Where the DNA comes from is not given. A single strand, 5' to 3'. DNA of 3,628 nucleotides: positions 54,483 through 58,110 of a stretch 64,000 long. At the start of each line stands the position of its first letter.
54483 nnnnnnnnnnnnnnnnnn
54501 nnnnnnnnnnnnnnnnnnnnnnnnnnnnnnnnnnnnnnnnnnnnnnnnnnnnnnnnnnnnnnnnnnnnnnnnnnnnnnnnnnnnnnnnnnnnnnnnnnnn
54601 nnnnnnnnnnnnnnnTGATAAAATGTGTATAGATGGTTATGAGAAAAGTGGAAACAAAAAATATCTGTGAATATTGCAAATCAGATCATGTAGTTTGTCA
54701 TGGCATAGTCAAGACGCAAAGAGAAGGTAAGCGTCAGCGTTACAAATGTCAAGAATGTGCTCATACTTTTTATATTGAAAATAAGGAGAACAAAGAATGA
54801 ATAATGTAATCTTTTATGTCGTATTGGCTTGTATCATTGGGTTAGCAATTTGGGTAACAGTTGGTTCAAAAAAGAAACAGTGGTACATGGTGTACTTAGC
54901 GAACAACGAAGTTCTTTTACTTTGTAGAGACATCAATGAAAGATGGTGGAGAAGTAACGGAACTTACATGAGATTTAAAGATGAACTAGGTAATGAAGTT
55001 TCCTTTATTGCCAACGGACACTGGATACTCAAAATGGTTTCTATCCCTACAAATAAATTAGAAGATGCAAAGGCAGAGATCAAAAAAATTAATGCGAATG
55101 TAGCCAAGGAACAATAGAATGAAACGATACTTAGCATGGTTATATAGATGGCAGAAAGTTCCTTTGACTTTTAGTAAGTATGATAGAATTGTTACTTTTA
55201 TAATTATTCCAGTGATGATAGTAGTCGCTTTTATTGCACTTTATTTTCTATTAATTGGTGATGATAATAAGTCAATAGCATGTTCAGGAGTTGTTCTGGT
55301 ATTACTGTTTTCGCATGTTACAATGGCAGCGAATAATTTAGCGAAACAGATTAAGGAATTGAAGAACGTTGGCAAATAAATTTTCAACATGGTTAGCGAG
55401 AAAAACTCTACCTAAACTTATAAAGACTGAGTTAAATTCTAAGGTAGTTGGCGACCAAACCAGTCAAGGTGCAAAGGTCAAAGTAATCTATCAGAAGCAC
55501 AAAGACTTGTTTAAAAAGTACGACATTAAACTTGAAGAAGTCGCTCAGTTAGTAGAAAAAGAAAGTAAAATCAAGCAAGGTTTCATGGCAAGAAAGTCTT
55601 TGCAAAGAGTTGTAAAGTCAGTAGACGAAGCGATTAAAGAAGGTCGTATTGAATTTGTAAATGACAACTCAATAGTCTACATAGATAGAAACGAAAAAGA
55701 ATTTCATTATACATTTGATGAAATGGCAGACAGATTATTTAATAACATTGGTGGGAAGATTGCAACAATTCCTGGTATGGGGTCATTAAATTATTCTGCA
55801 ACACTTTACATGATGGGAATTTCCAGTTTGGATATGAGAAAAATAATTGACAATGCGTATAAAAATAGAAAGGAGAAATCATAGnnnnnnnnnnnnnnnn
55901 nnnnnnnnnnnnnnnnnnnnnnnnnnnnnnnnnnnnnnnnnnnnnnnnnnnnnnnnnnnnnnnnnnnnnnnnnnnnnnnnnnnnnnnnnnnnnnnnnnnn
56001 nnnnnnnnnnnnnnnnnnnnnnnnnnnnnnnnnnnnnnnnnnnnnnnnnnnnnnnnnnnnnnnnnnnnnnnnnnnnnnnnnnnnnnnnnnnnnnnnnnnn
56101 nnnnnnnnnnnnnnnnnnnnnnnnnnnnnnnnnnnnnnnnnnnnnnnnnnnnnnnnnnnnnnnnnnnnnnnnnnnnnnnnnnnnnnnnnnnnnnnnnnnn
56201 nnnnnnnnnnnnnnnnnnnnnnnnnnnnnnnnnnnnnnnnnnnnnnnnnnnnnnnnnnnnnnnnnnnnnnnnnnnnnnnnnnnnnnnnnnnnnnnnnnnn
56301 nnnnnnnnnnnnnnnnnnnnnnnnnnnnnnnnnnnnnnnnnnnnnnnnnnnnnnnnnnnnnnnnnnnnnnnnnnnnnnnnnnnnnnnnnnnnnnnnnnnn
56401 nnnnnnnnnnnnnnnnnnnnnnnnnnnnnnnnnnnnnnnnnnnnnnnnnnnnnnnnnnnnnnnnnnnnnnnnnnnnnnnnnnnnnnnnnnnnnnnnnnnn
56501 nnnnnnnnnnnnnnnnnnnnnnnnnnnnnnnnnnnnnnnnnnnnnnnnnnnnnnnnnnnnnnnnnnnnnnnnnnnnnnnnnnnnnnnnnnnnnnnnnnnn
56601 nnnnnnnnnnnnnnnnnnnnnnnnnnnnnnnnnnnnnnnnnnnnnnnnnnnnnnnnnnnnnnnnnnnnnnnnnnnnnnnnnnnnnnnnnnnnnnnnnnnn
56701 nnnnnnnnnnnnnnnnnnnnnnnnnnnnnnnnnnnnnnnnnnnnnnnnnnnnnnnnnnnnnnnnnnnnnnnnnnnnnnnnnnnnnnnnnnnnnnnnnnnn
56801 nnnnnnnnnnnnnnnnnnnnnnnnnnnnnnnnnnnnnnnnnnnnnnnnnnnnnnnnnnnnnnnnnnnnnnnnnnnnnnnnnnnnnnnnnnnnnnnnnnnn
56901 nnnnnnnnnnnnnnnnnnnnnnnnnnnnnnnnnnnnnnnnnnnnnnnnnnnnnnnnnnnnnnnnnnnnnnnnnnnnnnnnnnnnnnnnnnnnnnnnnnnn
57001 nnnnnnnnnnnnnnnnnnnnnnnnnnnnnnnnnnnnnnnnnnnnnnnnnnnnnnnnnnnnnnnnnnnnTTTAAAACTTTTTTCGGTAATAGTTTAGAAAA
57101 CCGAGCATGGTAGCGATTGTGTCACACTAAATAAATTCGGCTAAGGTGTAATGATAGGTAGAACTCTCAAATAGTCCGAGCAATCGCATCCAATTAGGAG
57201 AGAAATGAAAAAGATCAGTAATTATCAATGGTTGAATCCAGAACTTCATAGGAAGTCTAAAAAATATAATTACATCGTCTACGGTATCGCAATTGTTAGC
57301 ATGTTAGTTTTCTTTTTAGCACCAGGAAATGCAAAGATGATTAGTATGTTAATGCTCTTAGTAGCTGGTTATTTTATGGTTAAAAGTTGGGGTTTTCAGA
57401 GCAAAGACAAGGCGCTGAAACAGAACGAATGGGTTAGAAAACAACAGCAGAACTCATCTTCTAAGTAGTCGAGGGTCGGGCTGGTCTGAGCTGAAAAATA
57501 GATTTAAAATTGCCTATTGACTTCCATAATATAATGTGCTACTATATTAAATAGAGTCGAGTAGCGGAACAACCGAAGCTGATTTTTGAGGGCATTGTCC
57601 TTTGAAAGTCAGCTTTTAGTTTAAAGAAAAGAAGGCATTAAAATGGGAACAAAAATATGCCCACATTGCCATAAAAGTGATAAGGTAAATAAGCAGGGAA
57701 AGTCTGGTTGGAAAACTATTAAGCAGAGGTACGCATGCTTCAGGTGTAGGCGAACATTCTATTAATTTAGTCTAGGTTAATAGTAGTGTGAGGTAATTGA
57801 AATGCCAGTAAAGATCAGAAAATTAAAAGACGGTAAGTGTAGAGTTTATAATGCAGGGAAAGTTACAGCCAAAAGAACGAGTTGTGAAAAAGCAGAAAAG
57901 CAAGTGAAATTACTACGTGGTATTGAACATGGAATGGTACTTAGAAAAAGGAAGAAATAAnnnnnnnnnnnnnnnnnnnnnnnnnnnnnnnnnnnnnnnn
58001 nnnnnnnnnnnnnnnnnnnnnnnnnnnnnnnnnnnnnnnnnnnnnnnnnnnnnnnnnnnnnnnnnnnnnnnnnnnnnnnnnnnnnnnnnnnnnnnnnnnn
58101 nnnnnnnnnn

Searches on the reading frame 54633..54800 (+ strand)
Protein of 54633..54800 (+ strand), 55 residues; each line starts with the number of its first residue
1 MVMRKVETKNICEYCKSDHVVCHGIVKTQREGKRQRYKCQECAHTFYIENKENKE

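Call 17: search_protein_families(library=pfam, proteins=[window:54633-54800:+], max_evalue=0.1)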
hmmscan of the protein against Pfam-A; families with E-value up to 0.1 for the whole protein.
window:54633-54800:+ (55 aa): 3 families
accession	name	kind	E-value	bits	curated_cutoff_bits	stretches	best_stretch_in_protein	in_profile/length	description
PF09723.15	Zn_ribbon_8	-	0.0098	16.3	34.4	0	37-47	6-16/41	Zinc ribbon domain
PF00628.35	PHD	-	0.013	15.9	24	1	11-42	15-47/47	PHD-finger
PF19769.4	CPxCG_zf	-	0.08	13.2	27.2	1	12-54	1-41/183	CPxCG-related zinc finger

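Call 18: search_protein_families(library=phrogs, proteins=[window:54633-54800:+], max_evalue=0.01)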
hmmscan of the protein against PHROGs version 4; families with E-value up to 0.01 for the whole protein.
window:54633-54800:+ (55 aa): 2 families
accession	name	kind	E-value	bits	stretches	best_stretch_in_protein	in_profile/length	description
phrog_1191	-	integration and excision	0.00061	20.8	1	11-49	7-42/90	transposase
phrog_10675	-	unknown function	0.0018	19.5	1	7-53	3-48/98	-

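Call 113: search_protein_families(library=ncbifam, proteins=[window:54633-54800:+], max_evalue=1)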
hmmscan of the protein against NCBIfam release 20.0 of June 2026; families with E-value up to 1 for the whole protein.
window:54633-54800:+ (55 aa): 5 families
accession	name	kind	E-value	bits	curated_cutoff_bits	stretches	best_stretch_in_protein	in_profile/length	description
NF050000.1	IS1_IS1595_Zn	domain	1.1e-05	25.9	28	1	12-47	1-32/34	IS1/IS1595 family N-terminal zinc-binding domain-containing protein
NF048018.1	IS256_N_4Cys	domain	4.6e-05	24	27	1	12-46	2-31/31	transposase-like zinc-binding domain-containing protein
NF033558.1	transpos_IS1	equivalog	0.0012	18.8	100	1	12-52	1-37/199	IS1 family transposase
NF048019.1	IS256_Zn_var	equivalog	0.019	14.3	150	1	15-53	3-36/304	IS256 family transposase, variant Zn-binding type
TIGR04104.1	cxxc_20_cxxc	subfamily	0.76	10.2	45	0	10-54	1-43/93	TIGR04104 family putative zinc finger protein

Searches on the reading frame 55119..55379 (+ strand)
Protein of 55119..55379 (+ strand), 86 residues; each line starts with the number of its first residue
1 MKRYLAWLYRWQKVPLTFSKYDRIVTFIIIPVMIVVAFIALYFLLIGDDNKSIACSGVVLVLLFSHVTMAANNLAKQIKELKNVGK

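Call 75: search_protein_families(library=pfam, proteins=[window:55119-55379:+], max_evalue=0.1)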
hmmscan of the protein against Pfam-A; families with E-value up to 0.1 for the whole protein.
window:55119-55379:+ (86 aa): 1 family
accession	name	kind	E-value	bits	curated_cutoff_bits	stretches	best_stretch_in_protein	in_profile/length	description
PF20237.3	DUF6594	-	0.03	14.7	30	1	22-70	174-217/238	Family of unknown function (DUF6594)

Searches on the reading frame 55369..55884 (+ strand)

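Call 75: search_protein_families(library=pfam, proteins=[window:55369-55884:+], max_evalue=0.1)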
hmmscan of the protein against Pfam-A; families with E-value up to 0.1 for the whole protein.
window:55369-55884:+ (171 aa): 3 families
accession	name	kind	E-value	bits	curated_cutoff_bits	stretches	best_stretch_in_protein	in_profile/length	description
PF06838.17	Met_gamma_lyase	-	0.0039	16.2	24.2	1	37-136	128-234/405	Methionine gamma-lyase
PF16404.10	BT_2262-like_C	-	0.043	14.4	29.6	1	47-131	28-107/125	BT_2262-like, C-terminal domain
PF21386.2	IntS11_C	-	0.05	14.4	27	0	73-103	23-53/92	Integrator IntS11, C-terminal domain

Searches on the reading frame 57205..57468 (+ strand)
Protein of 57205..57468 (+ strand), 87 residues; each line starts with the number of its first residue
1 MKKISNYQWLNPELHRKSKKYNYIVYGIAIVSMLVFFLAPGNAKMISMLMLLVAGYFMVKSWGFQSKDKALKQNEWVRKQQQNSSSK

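Call 75: search_protein_families(library=pfam, proteins=[window:57205-57468:+], max_evalue=0.1)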
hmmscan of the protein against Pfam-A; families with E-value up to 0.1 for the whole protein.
window:57205-57468:+ (87 aa): 1 family
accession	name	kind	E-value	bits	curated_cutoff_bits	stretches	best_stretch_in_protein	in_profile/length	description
PF04831.18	POPDC1-3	-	0.066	13.8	28.1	1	24-64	4-45/140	POPDC1-3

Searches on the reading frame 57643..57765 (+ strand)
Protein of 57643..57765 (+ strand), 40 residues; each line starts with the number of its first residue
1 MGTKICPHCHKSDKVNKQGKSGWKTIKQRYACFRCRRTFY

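Call 17: search_protein_families(library=pfam, proteins=[window:57643-57765:+], max_evalue=0.1)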
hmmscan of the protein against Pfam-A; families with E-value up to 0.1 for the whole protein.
window:57643-57765:+ (40 aa): 4 families
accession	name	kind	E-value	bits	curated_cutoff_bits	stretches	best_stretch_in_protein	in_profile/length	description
PF03811.18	Zn_ribbon_InsA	-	0.0024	18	26.1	1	6-36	8-35/35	InsA N-terminal domain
PF23451.1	Zn_ribbon_PaaD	-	0.0031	17.5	27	1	6-39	17-49/53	PaaD zinc beta ribbon domain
PF14354.12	Lar_restr_allev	-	0.016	15.9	28.6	1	4-35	4-31/58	Restriction alleviation protein Lar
PF13751.12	DDE_Tnp_1_6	-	0.079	13.7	25.1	1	5-36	1-34/125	Transposase DDE domain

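Call 18: search_protein_families(library=phrogs, proteins=[window:57643-57765:+], max_evalue=0.01)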
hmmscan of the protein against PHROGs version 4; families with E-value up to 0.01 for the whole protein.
window:57643-57765:+ (40 aa): 3 families
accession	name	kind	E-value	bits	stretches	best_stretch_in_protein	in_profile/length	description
phrog_1191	-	integration and excision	5.2e-06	27.4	1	6-39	8-39/90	transposase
phrog_10675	-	unknown function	0.0011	20.2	1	4-39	6-41/98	-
phrog_6504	-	unknown function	0.0052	18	1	3-40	7-45/61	-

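Call 22: find_homologous_proteins(query=window:57643-57762:+, max_evalue=0.01)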
Query seq(40 aa): no candidate shares three 5-residue words with the query. No homologue found.
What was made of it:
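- Tried and rejected: The word-index search found nothing (call 22).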

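Call 113: search_protein_families(library=ncbifam, proteins=[window:57643-57765:+], max_evalue=1)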
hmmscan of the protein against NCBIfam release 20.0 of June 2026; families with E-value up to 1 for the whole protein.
window:57643-57765:+ (40 aa): 5 families
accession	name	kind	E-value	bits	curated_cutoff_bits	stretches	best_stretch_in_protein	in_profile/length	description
NF050000.1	IS1_IS1595_Zn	domain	6.8e-05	23.3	28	1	6-39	1-31/34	IS1/IS1595 family N-terminal zinc-binding domain-containing protein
NF033558.1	transpos_IS1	equivalog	0.00021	21.3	100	1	6-39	1-31/199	IS1 family transposase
NF048018.1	IS256_N_4Cys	domain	0.006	17.2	27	1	6-39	2-31/31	transposase-like zinc-binding domain-containing protein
TIGR03507.1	decahem_SO1788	subfamily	0.096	11.1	209.3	1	5-35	245-275/672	OmcA/MtrC family decaheme c-type cytochrome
TIGR04104.1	cxxc_20_cxxc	subfamily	0.31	11.4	45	1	4-38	1-34/93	TIGR04104 family putative zinc finger protein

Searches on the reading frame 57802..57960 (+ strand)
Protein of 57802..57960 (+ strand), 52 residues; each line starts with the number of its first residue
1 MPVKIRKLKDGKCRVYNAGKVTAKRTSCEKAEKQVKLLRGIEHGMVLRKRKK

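Call 17: search_protein_families(library=pfam, proteins=[window:57802-57960:+], max_evalue=0.1)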
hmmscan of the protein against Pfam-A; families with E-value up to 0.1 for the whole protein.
window:57802-57960:+ (52 aa): 0 families

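Call 59: find_related_loci(query=A5, collection=viral_contigs, flank=5000)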
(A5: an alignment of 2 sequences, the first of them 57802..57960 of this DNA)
Query A5 (52 aa) in viral_contigs; peptide patterns used: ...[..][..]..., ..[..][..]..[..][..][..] (x = any residue, [..] = any of these).
17 stretches matched a pattern; 9 encode a relative of the query (tblastn E <= 1e-3); 9 distinct loci.
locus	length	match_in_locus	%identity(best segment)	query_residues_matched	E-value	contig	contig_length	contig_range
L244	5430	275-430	60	1-52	3e-14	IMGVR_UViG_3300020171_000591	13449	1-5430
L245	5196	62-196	62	1-45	7e-13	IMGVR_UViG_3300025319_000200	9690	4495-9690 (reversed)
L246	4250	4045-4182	57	1-46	9e-13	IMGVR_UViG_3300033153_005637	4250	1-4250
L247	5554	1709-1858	55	1-51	2e-11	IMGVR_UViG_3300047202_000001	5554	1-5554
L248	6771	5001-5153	45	1-48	2e-9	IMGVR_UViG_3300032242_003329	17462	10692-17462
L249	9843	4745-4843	55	20-52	1e-6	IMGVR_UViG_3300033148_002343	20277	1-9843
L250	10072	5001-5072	67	27-50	1e-6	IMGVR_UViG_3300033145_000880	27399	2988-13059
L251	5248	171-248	58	26-51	3e-6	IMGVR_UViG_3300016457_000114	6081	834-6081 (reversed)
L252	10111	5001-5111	49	14-46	5e-6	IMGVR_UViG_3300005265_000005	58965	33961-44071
